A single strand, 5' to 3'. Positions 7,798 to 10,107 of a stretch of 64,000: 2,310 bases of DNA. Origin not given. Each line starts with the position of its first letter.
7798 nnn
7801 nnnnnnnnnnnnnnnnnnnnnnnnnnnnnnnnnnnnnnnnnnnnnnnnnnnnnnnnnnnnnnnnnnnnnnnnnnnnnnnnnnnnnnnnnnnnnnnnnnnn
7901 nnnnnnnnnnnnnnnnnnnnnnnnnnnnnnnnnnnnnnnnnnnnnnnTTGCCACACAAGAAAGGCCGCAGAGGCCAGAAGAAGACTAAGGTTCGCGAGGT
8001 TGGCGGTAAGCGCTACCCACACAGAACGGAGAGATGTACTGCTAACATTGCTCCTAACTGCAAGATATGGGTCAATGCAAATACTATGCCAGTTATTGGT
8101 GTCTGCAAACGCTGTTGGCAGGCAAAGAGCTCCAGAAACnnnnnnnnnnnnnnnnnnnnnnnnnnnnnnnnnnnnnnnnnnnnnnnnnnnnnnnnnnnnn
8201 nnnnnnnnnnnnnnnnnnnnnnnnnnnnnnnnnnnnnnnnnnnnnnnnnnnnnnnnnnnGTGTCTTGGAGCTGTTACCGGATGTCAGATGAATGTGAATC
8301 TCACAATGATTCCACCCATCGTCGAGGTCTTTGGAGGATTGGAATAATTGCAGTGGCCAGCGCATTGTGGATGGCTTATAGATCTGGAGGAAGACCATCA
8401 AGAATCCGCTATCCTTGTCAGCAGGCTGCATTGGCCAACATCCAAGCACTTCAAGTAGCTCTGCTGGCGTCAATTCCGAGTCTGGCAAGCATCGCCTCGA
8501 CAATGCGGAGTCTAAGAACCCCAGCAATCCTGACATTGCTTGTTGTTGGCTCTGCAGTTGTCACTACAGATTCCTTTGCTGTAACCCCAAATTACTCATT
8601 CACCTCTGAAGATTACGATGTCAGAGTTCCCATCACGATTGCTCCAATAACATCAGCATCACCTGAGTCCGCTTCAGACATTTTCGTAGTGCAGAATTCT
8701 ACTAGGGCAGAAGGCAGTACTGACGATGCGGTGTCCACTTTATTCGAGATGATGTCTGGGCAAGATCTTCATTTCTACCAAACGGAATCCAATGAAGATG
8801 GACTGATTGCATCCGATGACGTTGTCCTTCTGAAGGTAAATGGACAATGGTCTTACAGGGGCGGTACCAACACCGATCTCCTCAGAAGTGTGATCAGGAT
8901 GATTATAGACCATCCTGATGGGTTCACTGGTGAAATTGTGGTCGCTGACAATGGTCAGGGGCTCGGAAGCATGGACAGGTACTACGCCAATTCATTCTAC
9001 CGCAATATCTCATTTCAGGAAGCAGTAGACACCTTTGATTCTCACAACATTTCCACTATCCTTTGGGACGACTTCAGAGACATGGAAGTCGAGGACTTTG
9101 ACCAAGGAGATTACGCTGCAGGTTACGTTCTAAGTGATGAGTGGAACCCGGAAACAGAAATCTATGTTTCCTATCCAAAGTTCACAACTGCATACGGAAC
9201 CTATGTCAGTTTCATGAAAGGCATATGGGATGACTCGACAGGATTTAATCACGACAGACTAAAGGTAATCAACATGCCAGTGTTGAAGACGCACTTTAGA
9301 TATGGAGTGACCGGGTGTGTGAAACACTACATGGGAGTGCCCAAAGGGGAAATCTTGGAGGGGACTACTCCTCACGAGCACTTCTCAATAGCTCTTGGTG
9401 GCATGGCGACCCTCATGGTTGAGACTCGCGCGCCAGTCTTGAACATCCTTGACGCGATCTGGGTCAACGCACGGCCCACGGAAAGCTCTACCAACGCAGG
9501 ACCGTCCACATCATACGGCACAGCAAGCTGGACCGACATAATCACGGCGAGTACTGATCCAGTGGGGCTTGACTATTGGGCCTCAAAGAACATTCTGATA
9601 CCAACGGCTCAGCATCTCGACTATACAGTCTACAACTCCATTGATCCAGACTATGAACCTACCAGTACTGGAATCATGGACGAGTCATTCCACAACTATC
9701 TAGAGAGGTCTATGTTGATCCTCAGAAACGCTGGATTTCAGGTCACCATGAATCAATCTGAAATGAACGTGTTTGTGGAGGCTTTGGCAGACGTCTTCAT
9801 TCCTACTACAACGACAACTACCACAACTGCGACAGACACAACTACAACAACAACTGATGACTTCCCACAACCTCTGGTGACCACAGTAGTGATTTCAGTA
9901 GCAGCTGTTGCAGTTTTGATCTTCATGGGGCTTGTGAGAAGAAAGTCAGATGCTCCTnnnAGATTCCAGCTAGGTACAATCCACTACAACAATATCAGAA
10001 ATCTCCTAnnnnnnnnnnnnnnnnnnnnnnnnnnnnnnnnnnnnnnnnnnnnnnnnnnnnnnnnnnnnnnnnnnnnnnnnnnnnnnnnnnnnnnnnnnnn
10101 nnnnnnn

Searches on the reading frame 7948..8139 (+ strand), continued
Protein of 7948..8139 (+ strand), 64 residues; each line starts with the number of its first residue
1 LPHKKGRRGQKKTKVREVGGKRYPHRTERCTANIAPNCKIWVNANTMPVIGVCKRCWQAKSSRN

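Call 47: search_solved_structures(query=A5, max_evalue=10, show_alignments=3)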
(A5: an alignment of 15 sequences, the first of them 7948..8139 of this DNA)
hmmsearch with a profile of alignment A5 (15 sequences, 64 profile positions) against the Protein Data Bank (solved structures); distinct sequences matched with E-value up to 10: 1.
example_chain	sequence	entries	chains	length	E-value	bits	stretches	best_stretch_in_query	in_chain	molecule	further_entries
3us6_A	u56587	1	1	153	0.78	13.2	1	33-62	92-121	Histidine-containing Phosphotransfer Protein type 1, MtHPt1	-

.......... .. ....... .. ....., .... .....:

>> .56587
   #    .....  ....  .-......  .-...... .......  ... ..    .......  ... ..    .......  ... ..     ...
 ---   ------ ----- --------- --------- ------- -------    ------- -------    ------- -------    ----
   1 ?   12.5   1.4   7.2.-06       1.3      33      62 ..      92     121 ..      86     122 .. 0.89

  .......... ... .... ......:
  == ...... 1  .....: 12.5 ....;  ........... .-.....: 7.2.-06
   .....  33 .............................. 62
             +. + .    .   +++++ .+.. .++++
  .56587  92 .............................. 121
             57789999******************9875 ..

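Call 50: find_related_loci(query=A5, collection=viral_contigs, flank=5000)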
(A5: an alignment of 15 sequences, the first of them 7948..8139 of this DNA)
Query A5 (64 aa) in viral_contigs; peptide patterns used: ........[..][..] (x = any residue, [..] = any of these).
16 stretches matched a pattern, but none encodes a relative of the query by tblastn (E <= 1e-3).

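Call 51: fold_search(model_id=the predicted structure, library=pdb)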
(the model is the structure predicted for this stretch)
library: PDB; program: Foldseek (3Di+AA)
matches with E <= 10: 10; with E <= 0.001: 0
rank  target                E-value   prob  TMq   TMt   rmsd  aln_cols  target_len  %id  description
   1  8j07_c2               1.6e+00  0.15  0.42  0.05   2.3        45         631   13  96nm repeat of human respiratory doublet microtubule and associated axonemal complexes (released 2023-07-26)
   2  8br8_Sh               3.9e+00  0.02  0.18  0.22   2.4        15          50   20  Giardia ribosome in POST-T state (A1) (released 2023-03-15)
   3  1wew_MODEL_1_A        4.6e+00  0.04  0.31  0.26   5.5        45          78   16  Solution structure of PHD domain in DNA-binding family protein AAM98074 (released 2004-11-25)
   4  6gaz_Ap               5.5e+00  0.01  0.17  0.07   7.1        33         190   27  Unique features of mammalian mitochondrial translation initiation revealed by cryo-EM. This file contains the 28S rib (released 2018-08-08)
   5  8ova_A8               6.0e+00  0.02  0.18  0.20   2.0        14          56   21  CRYO-EM STRUCTURE OF TRYPANOSOMA BRUCEI PROCYCLIC FORM 80S RIBOSOME : PARENTAL STRAIN (released 2023-11-29)
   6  3jd5_p                6.6e+00  0.01  0.16  0.07   7.1        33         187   27  Cryo-EM structure of the small subunit of the mammalian mitochondrial ribosome (released 2016-07-13)
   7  1qu2_A                7.2e+00  0.04  0.35  0.03   4.9        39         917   20  INSIGHTS INTO EDITING FROM AN ILE-TRNA SYNTHETASE STRUCTURE WITH TRNA(ILE) AND MUPIROCIN (released 1999-08-31)
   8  9yv5                  8.5e+00  0.01  0.15  0.04   7.5        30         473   10  Crystal structure of cytochrome P450 enzyme Bmp7 (released 2026-01-07)
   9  9o17_AR               9.3e+00  0.01  0.27  0.35   5.7        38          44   16  Cryo-EM structure of Methanosarcina acetivorans 70S ribosome (released 2025-09-24)
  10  3by7_C                9.3e+00  0.01  0.16  0.14   7.4        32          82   12  CRYSTAL STRUCTURE OF A PROTEIN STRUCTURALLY SIMILAR TO SM/LSM-LIKE RNA-BINDING PROTEINS (JCVI_PEP_1096686650277) FROM  (released 2008-01-29)

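Call 61: search_protein_families(library=phrogs, proteins=[L008:79-708:+, L008:727-2745:+, L008:2881-3327:+, L009:1-1110:+, L016:834-1403:+, L016:1409-2701:+, L018:597-1199:+, L019:784-1365:+, L019:1365-1697:+, L008:4634-5083:+], max_evalue=0.01)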
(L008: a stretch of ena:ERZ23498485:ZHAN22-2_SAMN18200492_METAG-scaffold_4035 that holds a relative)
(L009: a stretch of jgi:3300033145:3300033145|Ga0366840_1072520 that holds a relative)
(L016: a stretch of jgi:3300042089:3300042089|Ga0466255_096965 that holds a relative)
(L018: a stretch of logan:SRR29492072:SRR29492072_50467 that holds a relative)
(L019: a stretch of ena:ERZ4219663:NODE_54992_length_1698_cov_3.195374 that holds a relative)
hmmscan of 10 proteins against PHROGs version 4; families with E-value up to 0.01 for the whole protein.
L008:79-708:+ (209 aa): 0 families

L008:727-2745:+ (672 aa): 0 families

L008:2881-3327:+ (148 aa): 0 families

L009:1-1110:+ (369 aa): 4 families
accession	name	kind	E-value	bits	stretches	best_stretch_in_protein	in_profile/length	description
phrog_487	-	moron, auxiliary metabolic gene and host takeover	1.2e-43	150.4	1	52-363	406-712/718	NrdD-like anaerobic ribonucleotide reductase large subunit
phrog_4218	-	DNA, RNA and nucleotide metabolism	5.7e-32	112.1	1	36-361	11-330/333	anaerobic ribonucleoside reductase large subunit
phrog_25611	-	DNA, RNA and nucleotide metabolism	1.4e-07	30.8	1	180-363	811-973/978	anaerobic ribonucleoside reductase large subunit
phrog_29160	-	DNA, RNA and nucleotide metabolism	8.6e-07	30.3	1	223-366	23-158/158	anaerobic ribonucleoside reductase large subunit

L016:834-1403:+ (189 aa): 0 families

L016:1409-2701:+ (430 aa): 1 family
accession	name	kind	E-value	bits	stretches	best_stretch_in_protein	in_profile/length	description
phrog_114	-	DNA, RNA and nucleotide metabolism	1.4e-27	97.6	1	75-292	220-429/634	ATP-dependent DNA ligase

L018:597-1199:+ (200 aa): 0 families

L019:784-1365:+ (193 aa): 20 families
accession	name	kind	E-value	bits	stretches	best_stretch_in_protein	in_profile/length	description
phrog_14913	-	DNA, RNA and nucleotide metabolism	3.4e-14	54.1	1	37-132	37-129/149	HNH endonuclease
phrog_15471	-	DNA, RNA and nucleotide metabolism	3.5e-14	54.1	1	36-115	26-95/183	HNH endonuclease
phrog_7545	-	DNA, RNA and nucleotide metabolism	1e-12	49.5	1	28-114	72-154/160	HNH endonuclease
phrog_59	-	DNA, RNA and nucleotide metabolism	2.3e-12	48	1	16-135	158-261/423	HNH endonuclease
phrog_21964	-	DNA, RNA and nucleotide metabolism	7.9e-12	46.3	1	33-93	157-217/244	HNH endonuclease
phrog_959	-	DNA, RNA and nucleotide metabolism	2.5e-10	41.3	1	22-111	36-129/138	HNH endonuclease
phrog_10730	-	DNA, RNA and nucleotide metabolism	3.7e-10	40.9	1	36-94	89-147/234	HNH endonuclease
phrog_20891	-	DNA, RNA and nucleotide metabolism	1.6e-08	35.5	1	33-81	147-195/219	HNH endonuclease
phrog_1271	-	DNA, RNA and nucleotide metabolism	2.4e-07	31.5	1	12-118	249-343/361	HNH endonuclease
phrog_99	-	DNA, RNA and nucleotide metabolism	3.3e-07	31.3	1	25-90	145-207/383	HNH endonuclease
phrog_19902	-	DNA, RNA and nucleotide metabolism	1.2e-06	29.5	1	34-91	81-139/221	HNH endonuclease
phrog_1891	-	DNA, RNA and nucleotide metabolism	3.2e-06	27.8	1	25-96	146-220/255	HNH endonuclease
phrog_1872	-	DNA, RNA and nucleotide metabolism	5e-05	24.3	0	76-134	97-154/166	endonuclease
phrog_24252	-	DNA, RNA and nucleotide metabolism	9.5e-05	23.7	1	48-138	31-121/146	HNH endonuclease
phrog_1492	-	DNA, RNA and nucleotide metabolism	0.00042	20.6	1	32-86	100-157/414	HNH endonuclease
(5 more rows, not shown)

L019:1365-1697:+ (111 aa): 0 families

L008:4634-5083:+ (150 aa): 0 families

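Call 62: search_protein_families(library=pfam, proteins=[L008:79-708:+, L008:727-2745:+, L008:2881-3327:+, L009:1-1110:+, L016:834-1403:+, L016:1409-2701:+, L018:597-1199:+, L019:784-1365:+, L019:1365-1697:+, L008:4634-5083:+], max_evalue=0.01)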
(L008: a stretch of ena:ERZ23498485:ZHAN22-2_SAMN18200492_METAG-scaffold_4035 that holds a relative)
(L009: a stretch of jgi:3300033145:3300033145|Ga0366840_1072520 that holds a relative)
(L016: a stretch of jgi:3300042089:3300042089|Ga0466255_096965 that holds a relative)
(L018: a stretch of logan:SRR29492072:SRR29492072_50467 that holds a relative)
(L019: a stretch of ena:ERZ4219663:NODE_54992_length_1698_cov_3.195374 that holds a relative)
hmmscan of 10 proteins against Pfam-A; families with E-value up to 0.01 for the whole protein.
L008:79-708:+ (209 aa): 0 families

L008:727-2745:+ (672 aa): 1 family
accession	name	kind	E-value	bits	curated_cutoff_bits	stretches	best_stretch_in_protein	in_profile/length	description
PF20720.3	nSTAND3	-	0.00088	19.4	27.2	0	50-94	16-58/155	Novel STAND NTPase 3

L008:2881-3327:+ (148 aa): 0 families

L009:1-1110:+ (369 aa): 1 family
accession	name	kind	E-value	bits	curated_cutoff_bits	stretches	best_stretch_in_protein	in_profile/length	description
PF13597.11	NRDD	-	1.3e-75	255.6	26.2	1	3-363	222-562/562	Anaerobic ribonucleoside-triphosphate reductase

L016:834-1403:+ (189 aa): 0 families

L016:1409-2701:+ (430 aa): 3 families
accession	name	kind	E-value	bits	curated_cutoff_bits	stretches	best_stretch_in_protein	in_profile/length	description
PF01068.26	DNA_ligase_A_M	-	1.1e-24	87.7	26.2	1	78-280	4-204/204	ATP dependent DNA ligase domain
PF09414.15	RNA_ligase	-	5e-05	23.9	27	1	95-279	2-170/171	RNA ligase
PF01331.24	mRNA_cap_enzyme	-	0.00031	21.1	29.6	0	97-157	19-78/194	mRNA capping enzyme, catalytic domain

L018:597-1199:+ (200 aa): 0 families

L019:784-1365:+ (193 aa): 2 families
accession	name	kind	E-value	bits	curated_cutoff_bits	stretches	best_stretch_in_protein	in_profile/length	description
PF13392.12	HNH_3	-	8.7e-13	48.1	24.8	1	42-86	3-46/46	HNH endonuclease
PF07460.16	NUMOD3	-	5.2e-08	33.1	20.4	1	119-147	1-29/37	NUMOD3 motif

L019:1365-1697:+ (111 aa): 0 families

L008:4634-5083:+ (150 aa): 0 families

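Call 76: search_protein_families(library=pfam, proteins=[L004:1228-1938:+, L004:2159-2854:+, L004:3827-5101:+, L005:860-2836:+, L005:3402-4877:+, L006:337-1662:-, L006:1858-2514:+, L006:3272-3886:+, L006:3911-4441:+], max_evalue=0.001)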
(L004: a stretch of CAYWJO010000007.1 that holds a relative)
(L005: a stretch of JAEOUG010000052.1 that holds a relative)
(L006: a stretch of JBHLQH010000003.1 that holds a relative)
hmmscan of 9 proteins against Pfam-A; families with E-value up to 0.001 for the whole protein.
L004:1228-1938:+ (237 aa): 0 families

L004:2159-2854:+ (232 aa): 0 families

L004:3827-5101:+ (425 aa): 2 families
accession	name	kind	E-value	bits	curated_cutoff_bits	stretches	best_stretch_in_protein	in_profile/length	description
PF00091.31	Tubulin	-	3.2e-46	158.4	33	1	28-187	1-189/190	Tubulin/FtsZ family, GTPase domain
PF12327.13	FtsZ_C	-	1.5e-34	118.6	27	1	235-329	1-95/95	FtsZ family, C-terminal domain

L005:860-2836:+ (659 aa): 4 families
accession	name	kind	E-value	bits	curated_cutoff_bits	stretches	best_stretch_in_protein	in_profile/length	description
PF25199.1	nSTAND_NTPase5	-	9.1e-06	26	34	1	176-267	34-139/145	Novel STAND NTPase 5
PF20720.3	nSTAND3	-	2.6e-05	24.4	27.2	1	173-248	7-84/155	Novel STAND NTPase 3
PF13191.12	AAA_16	-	0.00013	23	32.6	1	172-215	11-53/167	AAA ATPase domain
PF00005.33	ABC_tran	-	0.00048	21.2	25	0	181-224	9-51/137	ABC transporter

L005:3402-4877:+ (492 aa): 2 families
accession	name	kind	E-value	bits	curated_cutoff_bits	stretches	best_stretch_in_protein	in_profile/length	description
PF00199.24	Catalase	-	8e-188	624.7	25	1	18-395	1-381/383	Catalase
PF06628.17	Catalase-rel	-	7.2e-19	68.2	30.1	1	427-489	4-65/65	Catalase-related immune-responsive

L006:337-1662:- (442 aa): 0 families

L006:1858-2514:+ (219 aa): 0 families

L006:3272-3886:+ (205 aa): 0 families

L006:3911-4441:+ (177 aa): 5 families
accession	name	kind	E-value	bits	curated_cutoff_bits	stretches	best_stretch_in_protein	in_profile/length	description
PF13302.13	Acetyltransf_3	-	3.5e-28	99.5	25.4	1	7-148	2-138/138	Acetyltransferase (GNAT) domain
PF00583.31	Acetyltransf_1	-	9.5e-14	52.1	20.7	1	39-147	13-116/116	Acetyltransferase (GNAT) family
PF13420.13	Acetyltransf_4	-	1.7e-08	35.1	24.3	1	47-167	38-154/155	Acetyltransferase (GNAT) domain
PF13523.12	Acetyltransf_8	-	2.5e-05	24.4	27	1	90-151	80-141/145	Acetyltransferase (GNAT) domain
PF13508.13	Acetyltransf_7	-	5.9e-05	23.8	27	1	69-148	11-83/84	Acetyltransferase (GNAT) domain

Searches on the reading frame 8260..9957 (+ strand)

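Call 7: search_protein_families(library=pfam, proteins=[window:8260-9957:+], max_evalue=1)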
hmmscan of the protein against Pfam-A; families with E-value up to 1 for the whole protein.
window:8260-9957:+ (566 aa): 2 families
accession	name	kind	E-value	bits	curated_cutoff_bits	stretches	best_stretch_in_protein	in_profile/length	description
PF04015.17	DUF362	-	4.7e-14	53.3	24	1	336-442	102-199/200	Domain of unknown function (DUF362)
PF11921.14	DUF3439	-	0.031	14.7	27.1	1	509-536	40-66/122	Domain of unknown function (DUF3439)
